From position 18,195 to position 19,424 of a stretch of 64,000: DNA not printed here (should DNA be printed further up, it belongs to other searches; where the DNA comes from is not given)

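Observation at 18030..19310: Candidate RiPP pair: Cys/Ser/Thr-tailed peptide and a radical SAM maturase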

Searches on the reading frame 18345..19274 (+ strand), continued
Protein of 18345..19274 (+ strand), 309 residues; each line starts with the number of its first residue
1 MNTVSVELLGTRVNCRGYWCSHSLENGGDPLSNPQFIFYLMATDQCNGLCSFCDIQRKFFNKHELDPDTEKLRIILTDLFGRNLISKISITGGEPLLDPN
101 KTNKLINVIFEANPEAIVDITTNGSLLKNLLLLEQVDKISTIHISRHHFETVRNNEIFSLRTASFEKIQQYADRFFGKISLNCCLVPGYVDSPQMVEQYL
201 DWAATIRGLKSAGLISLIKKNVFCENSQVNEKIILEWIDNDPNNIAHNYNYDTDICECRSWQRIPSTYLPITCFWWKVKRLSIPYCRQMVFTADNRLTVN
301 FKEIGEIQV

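Call 32: find_related_loci(query=A1, collection=viral_contigs, flank=6000)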
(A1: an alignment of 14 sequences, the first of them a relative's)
Query A1 (309 aa) in viral_contigs; peptide patterns used: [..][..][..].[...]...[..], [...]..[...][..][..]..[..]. (x = any residue, [..] = any of these).
35 stretches matched a pattern; 9 encode a relative of the query (tblastn E <= 1e-3); 9 distinct loci.
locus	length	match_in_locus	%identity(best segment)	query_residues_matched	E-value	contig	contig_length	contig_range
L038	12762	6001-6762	28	4-265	3e-30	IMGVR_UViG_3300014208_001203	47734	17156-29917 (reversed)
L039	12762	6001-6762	25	4-265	6e-29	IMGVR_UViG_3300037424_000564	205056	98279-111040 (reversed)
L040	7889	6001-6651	29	39-267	4e-25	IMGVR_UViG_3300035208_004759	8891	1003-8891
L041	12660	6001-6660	26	4-230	6e-23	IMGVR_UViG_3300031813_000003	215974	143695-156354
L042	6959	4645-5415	25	1-261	4e-22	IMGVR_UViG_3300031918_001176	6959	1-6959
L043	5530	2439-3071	27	39-261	1e-20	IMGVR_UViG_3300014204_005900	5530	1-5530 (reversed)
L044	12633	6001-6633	27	39-261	2e-17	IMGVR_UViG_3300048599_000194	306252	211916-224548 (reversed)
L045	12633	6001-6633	28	28-243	2e-15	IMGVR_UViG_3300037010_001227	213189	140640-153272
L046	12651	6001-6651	26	3-229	4e-15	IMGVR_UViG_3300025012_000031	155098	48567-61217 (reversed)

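Call 35: search_protein_families(library=pfam, proteins=[L038:4894-5679:+, L039:7371-8753:+, L039:7227-7370:+, L038:7234-7770:+, L041:7642-8205:+, L041:7047-7631:+, L019:6913-7986:+, L014:5958-6287:+, L022:3734-4363:+, L022:4350-4976:+], max_evalue=0.01)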
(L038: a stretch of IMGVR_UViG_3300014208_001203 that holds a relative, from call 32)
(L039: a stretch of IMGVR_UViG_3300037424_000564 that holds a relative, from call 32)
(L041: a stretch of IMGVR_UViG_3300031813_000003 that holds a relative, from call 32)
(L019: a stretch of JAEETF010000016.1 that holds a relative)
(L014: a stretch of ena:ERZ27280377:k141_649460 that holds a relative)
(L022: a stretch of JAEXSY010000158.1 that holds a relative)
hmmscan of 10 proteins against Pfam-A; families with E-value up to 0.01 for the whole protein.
L038:4894-5679:+ (261 aa): 2 families
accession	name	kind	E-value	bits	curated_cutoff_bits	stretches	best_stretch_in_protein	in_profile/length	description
PF04055.27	Radical_SAM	-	2.4e-07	31.5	29.5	1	63-183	1-120/166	Radical SAM superfamily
PF13353.11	Fer4_12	-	0.00074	20.3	22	1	65-151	11-90/137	4Fe-4S single cluster domain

L039:7371-8753:+ (460 aa): 2 families
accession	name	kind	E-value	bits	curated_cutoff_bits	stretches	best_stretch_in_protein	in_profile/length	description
PF04095.22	NAPRTase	-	3.2e-56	191.2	20.8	1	168-416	1-222/239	Nicotinate phosphoribosyltransferase (NAPRTase) family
PF18127.6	NAMPT_N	-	5e-22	78.4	25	1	4-95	1-98/98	Nicotinamide phosphoribosyltransferase, N-terminal domain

L039:7227-7370:+ (47 aa): 0 families

L038:7234-7770:+ (178 aa): 3 families
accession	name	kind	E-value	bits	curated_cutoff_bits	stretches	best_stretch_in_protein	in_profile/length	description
PF15891.11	Nuc_deoxyri_tr2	-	2.4e-10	41.1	30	1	2-91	2-103/105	Nucleoside 2-deoxyribosyltransferase like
PF05014.21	Nuc_deoxyrib_tr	-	2.3e-09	37.9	28.8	1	40-108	48-115/117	Nucleoside 2-deoxyribosyltransferase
PF20235.3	PIR2-like_helical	-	0.0091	16.7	27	0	6-54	28-80/116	PIR2-like, helical domain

L041:7642-8205:+ (187 aa): 1 family
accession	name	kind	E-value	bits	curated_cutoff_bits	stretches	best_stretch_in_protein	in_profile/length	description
PF01885.22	PTS_2-RNA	-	4.6e-50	170.6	26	1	15-179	4-176/177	RNA 2'-phosphotransferase, Tpt1 / KptA family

L041:7047-7631:+ (194 aa): 1 family
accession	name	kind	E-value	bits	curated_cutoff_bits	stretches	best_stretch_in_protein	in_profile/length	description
PF06941.18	NT5C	-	7.9e-08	32.8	24.8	1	6-160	3-156/180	5' nucleotidase, deoxy (Pyrimidine), cytosolic type C protein (NT5C)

L019:6913-7986:+ (357 aa): 5 families
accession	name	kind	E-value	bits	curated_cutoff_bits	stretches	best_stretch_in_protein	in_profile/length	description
PF13793.12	Pribosyltran_N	-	2.5e-18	66.5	25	1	6-136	3-114/117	N-terminal domain of ribose phosphate pyrophosphokinase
PF14572.12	Pribosyl_synth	-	1.2e-14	55.2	27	1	234-340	78-181/184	Phosphoribosyl synthetase-associated domain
PF00156.33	Pribosyltran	-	3.5e-14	52.9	26.3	1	177-276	24-124/158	Phosphoribosyl transferase domain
PF14681.12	UPRTase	-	0.00032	20.7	27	1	233-290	114-172/206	Uracil phosphoribosyltransferase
PF24390.1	PRTase-CE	-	0.0015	18.9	27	1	231-300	103-170/253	PRTase-CE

L014:5958-6287:+ (109 aa): 0 families

L022:3734-4363:+ (209 aa): 2 families
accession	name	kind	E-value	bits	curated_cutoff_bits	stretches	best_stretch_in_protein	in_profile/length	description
PF03118.21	RNA_pol_A_CTD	-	2.4e-16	59.7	23.8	1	138-198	6-66/67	Bacterial RNA polymerase, alpha chain C terminal domain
PF14520.12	HHH_5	-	0.0013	19.7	27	1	159-197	18-55/57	Helix-hairpin-helix domain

L022:4350-4976:+ (208 aa): 2 families
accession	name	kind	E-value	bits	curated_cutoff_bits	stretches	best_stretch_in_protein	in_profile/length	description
PF04055.27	Radical_SAM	-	5.8e-16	59.5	29.5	1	30-181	2-156/166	Radical SAM superfamily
PF13353.11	Fer4_12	-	6.8e-11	43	22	1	22-113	2-92/137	4Fe-4S single cluster domain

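Call 36: predict_structure(alignment_id=A1)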
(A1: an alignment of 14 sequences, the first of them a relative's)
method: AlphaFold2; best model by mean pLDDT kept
length: 309 residues; sequences in the alignment: 14
mean_pLDDT: 92.5   pTM: 0.91
mean pLDDT of the five models: 92.5, 92.0, 91.9, 91.4, 90.5
residues with pLDDT >= 90: 230; 70-90: 78; 50-70: 1; < 50: 0
segments of 3 or more residues with pLDDT < 50: none
pLDDT, mean of each block of 10 residues (from residue 1): 86 90 86 90 92 80 90 96 94 93 97 97 97 97 97 96 97 97 96 97 96 94 92 96 94 88 88 93 87 93 82
secondary structure, 60 per line:
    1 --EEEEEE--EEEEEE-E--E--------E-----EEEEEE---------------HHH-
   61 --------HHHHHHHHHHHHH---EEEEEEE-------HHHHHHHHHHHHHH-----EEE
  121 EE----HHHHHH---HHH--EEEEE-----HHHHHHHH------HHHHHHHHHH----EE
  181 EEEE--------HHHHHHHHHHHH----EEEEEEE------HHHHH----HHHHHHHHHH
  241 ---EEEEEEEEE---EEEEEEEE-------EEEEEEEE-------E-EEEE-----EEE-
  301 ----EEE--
elements in order: E3-8 E11-16 E36-41 H69-81 E85-91 H99-112 E118-122 H127-132 E141-145 H151-158 H165-174 E179-184 H193-204 E209-215 H222-226 H231-240 E244-252 E256-263 E271-278 E288-291 E297-299 E305-307

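Call 38: search_protein_representatives(alignment_id=A1)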
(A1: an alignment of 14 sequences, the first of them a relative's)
Query: 14 sequences, 308 profile positions. Proteins with E-value up to 0.001 (for the whole library): 26453; up to 1e-10: 1464; up to 1e-30: 191. The best 150 are listed.
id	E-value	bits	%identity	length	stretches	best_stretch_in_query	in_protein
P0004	1.0e-143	494.5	-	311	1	3-308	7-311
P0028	8.7e-90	317.4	-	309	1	2-306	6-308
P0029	1.9e-85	303.1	-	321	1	1-303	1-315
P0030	2.8e-85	302.6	-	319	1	1-303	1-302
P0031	6.1e-85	301.5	-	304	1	2-306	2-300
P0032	2.1e-84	299.7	-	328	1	6-303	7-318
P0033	2.1e-84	299.7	-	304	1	1-304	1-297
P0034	1.3e-81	290.6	-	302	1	1-303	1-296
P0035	3.1e-81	289.3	-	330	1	1-306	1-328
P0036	1.7e-80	286.9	-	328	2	63-301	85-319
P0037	1.5e-76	273.9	-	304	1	2-302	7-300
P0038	3.4e-76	272.7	-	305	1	2-304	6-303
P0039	1.3e-75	270.8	-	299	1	4-306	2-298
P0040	5.5e-74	265.5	-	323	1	4-301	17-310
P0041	9.0e-74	264.8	-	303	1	1-304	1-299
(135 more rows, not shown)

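Call 40: fold_search(model_id=the predicted structure, library=pdb)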
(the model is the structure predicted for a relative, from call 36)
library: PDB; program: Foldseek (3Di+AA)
matches with E <= 10: 1238; with E <= 0.001: 99
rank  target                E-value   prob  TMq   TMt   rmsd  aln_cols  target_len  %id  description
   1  2fb2_B                5.2e-10  1.00  0.59  0.57   5.2       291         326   16  Structure of the MoaA Arg17/266/268/Ala triple mutant (released 2006-05-09)
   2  1tv7_A                2.2e-09  1.00  0.61  0.59   4.9       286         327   17  Structure of the S-adenosylmethionine dependent Enzyme MoaA (released 2004-08-31)
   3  2fb2_A                1.6e-08  1.00  0.61  0.58   4.9       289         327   17  Structure of the MoaA Arg17/266/268/Ala triple mutant (released 2006-05-09)
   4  1tv7_B                1.9e-08  1.00  0.61  0.59   4.7       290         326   18  Structure of the S-adenosylmethionine dependent Enzyme MoaA (released 2004-08-31)
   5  9dfn                  2.2e-08  1.00  0.56  0.61   4.9       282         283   15  X-ray crystal structure of the second viperin-like enzyme from Trichoderma virens with bound CTP and SAM (released 2025-02-19)
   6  9dfw_C                3.3e-08  1.00  0.51  0.55   3.7       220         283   16  X-ray crystal structure of an engineered Viperin-like enzyme from T. virens with bound CTP and SAM (released 2025-02-12)
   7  9dfw_B                5.8e-08  1.00  0.50  0.52   3.9       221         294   17  X-ray crystal structure of an engineered Viperin-like enzyme from T. virens with bound CTP and SAM (released 2025-02-12)
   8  9dfu                  6.5e-08  1.00  0.49  0.54   3.9       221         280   18  X-ray crystal structure of the second Viperin-like enzyme from T. virens variant F40H with bound CTP and SAM (released 2025-02-19)
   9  9dgw_C                6.9e-08  1.00  0.52  0.58   3.6       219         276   16  X-ray crystal structure of the Viperin-like enzyme from T. virens with bound CTP and SAM (released 2025-02-12)
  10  9dgw_B                7.3e-08  1.00  0.52  0.57   3.5       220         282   17  X-ray crystal structure of the Viperin-like enzyme from T. virens with bound CTP and SAM (released 2025-02-12)
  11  5v1q_B                8.2e-08  1.00  0.49  0.35   3.4       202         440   18  Crystal structure of Streptococcus suis SuiB (released 2017-08-30)
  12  5v1s_A                8.2e-08  1.00  0.56  0.42   5.1       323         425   14  Crystal structure of Streptococcus suis SuiB bound to S-adenosylmethionine (released 2017-08-30)
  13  5vsl_B                1.1e-07  1.00  0.57  0.67   4.5       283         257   15  Crystal structure of viperin with bound [4Fe-4S] cluster and S-adenosylhomocysteine (SAH) (released 2017-06-14)
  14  5vsl_A                1.4e-07  1.00  0.57  0.66   4.6       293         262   15  Crystal structure of viperin with bound [4Fe-4S] cluster and S-adenosylhomocysteine (SAH) (released 2017-06-14)
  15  9dgw_A                1.4e-07  1.00  0.52  0.57   3.5       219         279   17  X-ray crystal structure of the Viperin-like enzyme from T. virens with bound CTP and SAM (released 2025-02-12)
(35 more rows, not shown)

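Call 43: search_dna_similar(query=L041:6001-6900:+, collection=phages, mode=protein, max_rows=25, max_evalue=1e-8)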
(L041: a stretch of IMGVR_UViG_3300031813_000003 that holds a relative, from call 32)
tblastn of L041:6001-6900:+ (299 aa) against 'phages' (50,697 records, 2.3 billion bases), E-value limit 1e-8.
Records with a match: 4; places in all: 6; records where one place covers at least 80% of the query: 4.
Best place of each record, by identity: <60% 4.
By first word of the organism name: uncultured 4.
By host as written in the record: - 4.
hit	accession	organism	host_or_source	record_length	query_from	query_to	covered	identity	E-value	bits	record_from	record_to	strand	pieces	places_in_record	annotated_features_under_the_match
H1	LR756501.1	uncultured phage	metagenomic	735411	5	297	98%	35.6%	2e-43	164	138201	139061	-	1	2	record has no annotation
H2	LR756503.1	uncultured phage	metagenomic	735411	5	297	98%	35.6%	2e-43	164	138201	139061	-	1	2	record has no annotation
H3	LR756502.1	uncultured phage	metagenomic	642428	2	297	99%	32.2%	2e-33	135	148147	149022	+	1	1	record has no annotation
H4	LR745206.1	uncultured phage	metagenomic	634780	3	297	99%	30.4%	4e-34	137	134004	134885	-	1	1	record has no annotation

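Call 44: find_related_loci(query=A1, collection=metagenome_contigs, flank=5000)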
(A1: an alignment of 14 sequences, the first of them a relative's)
Query A1 (309 aa) in metagenome_contigs; peptide patterns used: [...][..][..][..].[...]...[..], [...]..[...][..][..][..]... (x = any residue, [..] = any of these).
251 stretches matched a pattern; 56 encode a relative of the query (tblastn E <= 1e-3); 56 distinct loci.
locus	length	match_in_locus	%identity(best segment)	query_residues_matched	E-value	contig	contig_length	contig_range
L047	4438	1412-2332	65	1-307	5e-141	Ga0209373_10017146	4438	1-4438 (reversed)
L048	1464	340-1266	61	1-309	1e-142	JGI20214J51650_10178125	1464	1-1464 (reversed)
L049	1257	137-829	81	79-309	2e-143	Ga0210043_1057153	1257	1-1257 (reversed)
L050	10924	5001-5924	61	1-308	3e-135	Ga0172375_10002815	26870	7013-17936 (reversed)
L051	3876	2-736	64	64-307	5e-112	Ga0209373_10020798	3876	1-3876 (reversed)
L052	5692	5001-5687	63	1-229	6e-91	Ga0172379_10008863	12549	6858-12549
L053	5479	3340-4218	33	12-307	1e-50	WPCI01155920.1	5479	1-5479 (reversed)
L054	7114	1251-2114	33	9-301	9e-42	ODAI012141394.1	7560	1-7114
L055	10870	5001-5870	30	6-301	2e-41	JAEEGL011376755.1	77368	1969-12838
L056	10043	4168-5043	31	4-301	4e-38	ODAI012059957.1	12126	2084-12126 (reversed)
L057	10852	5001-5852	32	12-301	3e-37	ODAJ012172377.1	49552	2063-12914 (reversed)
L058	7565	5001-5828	30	30-301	8e-31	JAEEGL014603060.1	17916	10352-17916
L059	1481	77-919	29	8-295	2e-31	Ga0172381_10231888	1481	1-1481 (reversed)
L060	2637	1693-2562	30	6-301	4e-30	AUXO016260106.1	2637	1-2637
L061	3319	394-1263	30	6-301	5e-30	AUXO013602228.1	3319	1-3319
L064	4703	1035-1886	29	6-307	1e-27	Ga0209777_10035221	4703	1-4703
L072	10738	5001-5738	32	34-294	2e-25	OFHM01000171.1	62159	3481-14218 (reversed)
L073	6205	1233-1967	29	5-261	8e-25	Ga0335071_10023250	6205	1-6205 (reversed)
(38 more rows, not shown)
